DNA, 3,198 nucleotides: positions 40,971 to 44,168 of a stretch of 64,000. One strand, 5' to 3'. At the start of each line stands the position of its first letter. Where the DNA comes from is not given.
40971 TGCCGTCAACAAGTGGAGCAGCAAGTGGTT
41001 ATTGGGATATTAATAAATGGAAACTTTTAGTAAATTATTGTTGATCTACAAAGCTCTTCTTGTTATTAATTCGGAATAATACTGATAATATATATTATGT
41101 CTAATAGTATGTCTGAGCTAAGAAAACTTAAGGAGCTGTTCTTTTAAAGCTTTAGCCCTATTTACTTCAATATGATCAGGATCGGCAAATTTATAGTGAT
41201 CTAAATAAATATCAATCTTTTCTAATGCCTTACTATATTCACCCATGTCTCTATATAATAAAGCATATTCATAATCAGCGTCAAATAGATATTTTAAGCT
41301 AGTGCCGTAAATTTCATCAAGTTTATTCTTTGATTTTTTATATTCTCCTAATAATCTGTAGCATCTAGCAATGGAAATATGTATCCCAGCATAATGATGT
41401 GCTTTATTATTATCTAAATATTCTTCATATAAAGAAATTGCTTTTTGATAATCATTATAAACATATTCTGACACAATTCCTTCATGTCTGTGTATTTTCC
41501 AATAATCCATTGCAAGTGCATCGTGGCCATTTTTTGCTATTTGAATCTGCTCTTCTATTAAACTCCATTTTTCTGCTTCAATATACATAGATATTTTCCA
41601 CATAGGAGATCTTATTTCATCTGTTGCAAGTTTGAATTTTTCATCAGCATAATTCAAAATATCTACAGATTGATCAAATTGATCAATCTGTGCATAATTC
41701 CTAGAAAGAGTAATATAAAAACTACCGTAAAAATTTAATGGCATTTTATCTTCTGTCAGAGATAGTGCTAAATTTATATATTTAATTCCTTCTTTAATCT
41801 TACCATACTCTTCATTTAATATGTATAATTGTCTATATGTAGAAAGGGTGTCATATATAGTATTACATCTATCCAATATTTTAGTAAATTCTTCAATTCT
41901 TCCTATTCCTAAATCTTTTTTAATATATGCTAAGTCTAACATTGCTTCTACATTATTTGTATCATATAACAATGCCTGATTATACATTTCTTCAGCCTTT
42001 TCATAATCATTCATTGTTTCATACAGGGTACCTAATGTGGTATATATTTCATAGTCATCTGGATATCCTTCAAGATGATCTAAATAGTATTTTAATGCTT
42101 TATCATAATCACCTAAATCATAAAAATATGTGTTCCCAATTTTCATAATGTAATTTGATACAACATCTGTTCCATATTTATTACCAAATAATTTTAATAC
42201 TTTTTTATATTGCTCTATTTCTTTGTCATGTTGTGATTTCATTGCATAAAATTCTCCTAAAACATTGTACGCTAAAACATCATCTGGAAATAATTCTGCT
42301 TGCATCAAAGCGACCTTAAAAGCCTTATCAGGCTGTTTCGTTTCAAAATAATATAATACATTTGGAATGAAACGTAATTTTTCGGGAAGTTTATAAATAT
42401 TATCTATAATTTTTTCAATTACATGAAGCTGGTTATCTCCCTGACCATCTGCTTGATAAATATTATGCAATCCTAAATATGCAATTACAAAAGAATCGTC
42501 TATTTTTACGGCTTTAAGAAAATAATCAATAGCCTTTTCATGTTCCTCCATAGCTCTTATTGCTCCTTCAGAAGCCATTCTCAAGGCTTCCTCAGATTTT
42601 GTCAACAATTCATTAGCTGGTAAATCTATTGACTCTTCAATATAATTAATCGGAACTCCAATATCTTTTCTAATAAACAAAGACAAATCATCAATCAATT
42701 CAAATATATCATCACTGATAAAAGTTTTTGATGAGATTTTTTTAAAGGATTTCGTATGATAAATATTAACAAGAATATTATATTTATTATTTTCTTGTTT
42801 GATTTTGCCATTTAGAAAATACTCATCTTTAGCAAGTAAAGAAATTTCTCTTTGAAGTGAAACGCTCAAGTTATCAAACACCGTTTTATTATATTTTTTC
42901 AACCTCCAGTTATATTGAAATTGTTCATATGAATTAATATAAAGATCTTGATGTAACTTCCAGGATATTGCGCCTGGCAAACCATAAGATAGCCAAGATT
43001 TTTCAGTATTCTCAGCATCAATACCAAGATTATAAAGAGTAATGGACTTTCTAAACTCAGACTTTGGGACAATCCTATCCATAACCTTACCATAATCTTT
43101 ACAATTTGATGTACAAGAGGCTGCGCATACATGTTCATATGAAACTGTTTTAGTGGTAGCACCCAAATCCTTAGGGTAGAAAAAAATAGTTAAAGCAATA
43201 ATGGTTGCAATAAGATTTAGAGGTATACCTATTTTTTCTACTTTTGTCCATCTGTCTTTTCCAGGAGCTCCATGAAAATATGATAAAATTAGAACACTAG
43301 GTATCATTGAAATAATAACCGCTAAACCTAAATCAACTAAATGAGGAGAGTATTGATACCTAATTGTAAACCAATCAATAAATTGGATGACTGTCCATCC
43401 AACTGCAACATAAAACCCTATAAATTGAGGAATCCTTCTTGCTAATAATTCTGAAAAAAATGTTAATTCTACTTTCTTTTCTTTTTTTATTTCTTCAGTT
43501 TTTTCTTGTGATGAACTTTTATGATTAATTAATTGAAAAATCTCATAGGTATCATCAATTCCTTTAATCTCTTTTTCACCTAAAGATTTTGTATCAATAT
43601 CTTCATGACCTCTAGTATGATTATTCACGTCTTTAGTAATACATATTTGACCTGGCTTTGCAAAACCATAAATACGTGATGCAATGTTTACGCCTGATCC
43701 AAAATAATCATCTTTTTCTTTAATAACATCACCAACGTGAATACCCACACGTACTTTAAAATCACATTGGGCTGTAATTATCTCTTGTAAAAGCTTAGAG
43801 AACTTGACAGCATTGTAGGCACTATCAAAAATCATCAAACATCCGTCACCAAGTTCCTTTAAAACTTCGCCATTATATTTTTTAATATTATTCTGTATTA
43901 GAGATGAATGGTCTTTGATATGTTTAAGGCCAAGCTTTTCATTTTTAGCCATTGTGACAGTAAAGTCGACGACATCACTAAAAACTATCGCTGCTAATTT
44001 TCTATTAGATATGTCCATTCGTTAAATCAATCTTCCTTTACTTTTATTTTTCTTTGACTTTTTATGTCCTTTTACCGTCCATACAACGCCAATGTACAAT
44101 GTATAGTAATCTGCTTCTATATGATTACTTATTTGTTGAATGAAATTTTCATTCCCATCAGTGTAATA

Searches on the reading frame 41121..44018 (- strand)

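Call 13: search_protein_families(library=pfam, proteins=[window:41121-44018:-], max_evalue=0.01)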
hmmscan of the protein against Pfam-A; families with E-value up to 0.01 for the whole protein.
window:41121-44018:- (966 aa): 17 families
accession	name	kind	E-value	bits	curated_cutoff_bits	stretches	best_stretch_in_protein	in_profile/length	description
PF13424.12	TPR_12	-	5.9e-18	65.3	30.1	2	583-653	5-76/77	Tetratricopeptide repeat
PF00211.25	Guanylate_cyc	-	3.9e-14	53.1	21.9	1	9-163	9-181/183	Adenylate and Guanylate cyclase catalytic domain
PF13428.12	TPR_14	-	8.4e-14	51.2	23.5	1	632-664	11-43/44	Tetratricopeptide repeat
PF13181.12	TPR_8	-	3.3e-11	42.8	25.7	1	656-688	1-33/34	Tetratricopeptide repeat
PF14559.12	TPR_19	-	3.4e-11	43.7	25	1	634-693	3-61/68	Tetratricopeptide repeat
PF00515.34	TPR_1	-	3.8e-11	42.7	27.8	1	657-686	2-31/34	Tetratricopeptide repeat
PF13432.12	TPR_16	-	5.1e-11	43.2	32.7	1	631-683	6-58/65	Tetratricopeptide repeat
PF13176.12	TPR_7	-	1.1e-10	41.1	27.9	0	662-689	5-34/36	Tetratricopeptide repeat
PF13431.12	TPR_17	-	1.2e-10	41.2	24.4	1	646-677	3-34/34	Tetratricopeptide repeat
PF07719.23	TPR_2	-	2e-10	40.4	27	1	657-689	2-34/34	Tetratricopeptide repeat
PF13414.12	TPR_11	-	3.5e-07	30.2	26.8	1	489-525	6-42/42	TPR repeat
PF13371.12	TPR_9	-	0.00074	19.9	35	0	636-683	9-56/73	Tetratricopeptide repeat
PF13174.12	TPR_6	-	0.00079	20.4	26.3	0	625-654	4-32/33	Tetratricopeptide repeat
PF25068.1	ARM_TT21_4th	-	0.0022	18.7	30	1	626-689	4-65/153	Tetratricopeptide repeat protein 21 forth ARM domain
PF13374.12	TPR_10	-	0.0031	17.9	27.5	0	658-683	4-29/42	Tetratricopeptide repeat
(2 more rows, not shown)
